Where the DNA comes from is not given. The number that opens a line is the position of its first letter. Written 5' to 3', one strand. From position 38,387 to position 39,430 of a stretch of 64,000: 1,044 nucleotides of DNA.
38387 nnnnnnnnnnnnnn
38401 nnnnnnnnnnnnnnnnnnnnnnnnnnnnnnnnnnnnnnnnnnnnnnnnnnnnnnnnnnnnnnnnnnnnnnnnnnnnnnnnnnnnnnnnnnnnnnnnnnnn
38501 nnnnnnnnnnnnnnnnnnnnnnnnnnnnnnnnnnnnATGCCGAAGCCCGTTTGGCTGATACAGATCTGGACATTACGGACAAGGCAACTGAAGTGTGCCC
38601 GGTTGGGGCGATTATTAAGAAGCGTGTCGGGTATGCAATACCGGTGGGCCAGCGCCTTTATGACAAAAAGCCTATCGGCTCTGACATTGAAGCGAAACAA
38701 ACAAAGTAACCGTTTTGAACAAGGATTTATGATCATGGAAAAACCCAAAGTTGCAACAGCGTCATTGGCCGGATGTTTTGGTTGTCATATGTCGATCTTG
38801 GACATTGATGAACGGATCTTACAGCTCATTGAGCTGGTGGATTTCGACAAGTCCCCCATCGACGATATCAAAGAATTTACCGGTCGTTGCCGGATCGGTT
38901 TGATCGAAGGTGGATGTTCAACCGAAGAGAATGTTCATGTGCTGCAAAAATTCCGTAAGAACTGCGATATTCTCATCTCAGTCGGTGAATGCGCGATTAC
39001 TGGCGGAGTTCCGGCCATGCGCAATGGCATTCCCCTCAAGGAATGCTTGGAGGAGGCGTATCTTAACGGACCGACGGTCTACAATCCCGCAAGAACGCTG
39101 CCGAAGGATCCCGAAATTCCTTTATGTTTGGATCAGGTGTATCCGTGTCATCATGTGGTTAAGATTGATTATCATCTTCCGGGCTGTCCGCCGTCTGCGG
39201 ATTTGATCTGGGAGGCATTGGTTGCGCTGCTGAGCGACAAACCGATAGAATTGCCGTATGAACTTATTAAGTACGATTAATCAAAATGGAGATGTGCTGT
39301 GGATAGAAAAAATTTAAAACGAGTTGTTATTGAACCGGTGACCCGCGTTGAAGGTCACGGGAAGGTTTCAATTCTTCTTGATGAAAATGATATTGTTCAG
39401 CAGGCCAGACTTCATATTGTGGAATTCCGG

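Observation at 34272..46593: Rex-controlled NAD-linked bidirectional [NiFe] hydrogenase locus with a complete hyp maturation set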

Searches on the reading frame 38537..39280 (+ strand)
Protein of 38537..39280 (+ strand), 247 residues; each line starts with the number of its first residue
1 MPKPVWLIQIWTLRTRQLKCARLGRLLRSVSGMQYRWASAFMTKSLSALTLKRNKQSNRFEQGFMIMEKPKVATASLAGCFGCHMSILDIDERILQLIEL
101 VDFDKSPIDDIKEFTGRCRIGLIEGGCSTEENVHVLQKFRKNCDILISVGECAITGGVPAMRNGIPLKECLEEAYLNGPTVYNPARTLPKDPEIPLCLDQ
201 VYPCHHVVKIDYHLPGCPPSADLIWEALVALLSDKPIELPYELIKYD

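Call 4: search_protein_families(library=pfam, proteins=[window:38537-39280:+])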
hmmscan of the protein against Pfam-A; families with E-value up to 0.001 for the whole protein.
window:38537-39280:+ (247 aa): 1 family
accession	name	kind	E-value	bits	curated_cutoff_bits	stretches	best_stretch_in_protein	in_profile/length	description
PF01058.29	Oxidored_q6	-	3.4e-27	95.1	27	1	80-231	1-128/128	NADH ubiquinone oxidoreductase, 20 Kd subunit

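Call 8: search_protein_families(library=ncbifam, proteins=[window:38537-39280:+], max_evalue=0.01)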
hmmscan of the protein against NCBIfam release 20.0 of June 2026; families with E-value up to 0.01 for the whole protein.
window:38537-39280:+ (247 aa): 7 families
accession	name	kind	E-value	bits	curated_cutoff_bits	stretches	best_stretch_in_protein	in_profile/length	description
NF045875.1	F420_non_VhuG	exception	4.8e-35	121.2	450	1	68-243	3-175/286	F420-non-reducing hydrogenase subunit VhuG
NF040836.1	sulfhyd_HydD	equivalog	1e-18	67.5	500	1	67-233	3-155/261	NADPH-dependent hydrogenase/sulfhydrogenase 1 subunit delta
TIGR03294.1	FrhG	equivalog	2.9e-15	56.6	245.5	2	70-169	2-104/228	coenzyme F420 hydrogenase subunit gamma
NF040831.1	sulfhyd_ShyD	equivalog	8.7e-14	51.7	460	1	72-231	3-147/240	NAD(P)-dependent hydrogenase/sulfhydrogenase 2 subunit delta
TIGR01957.1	nuoB_fam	subfamily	5.1e-05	23.2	142.7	1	202-231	109-138/145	NADH-quinone oxidoreductase subunit B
NF005012.1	PRK06411.1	subfamily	7.7e-05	22.3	116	1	202-231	125-154/166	NADH-quinone oxidoreductase subunit NuoB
NF045520.1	H2_NiFeSe_small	exception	0.00021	20.8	470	0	133-163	134-164/314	NiFeSe hydrogenase small subunit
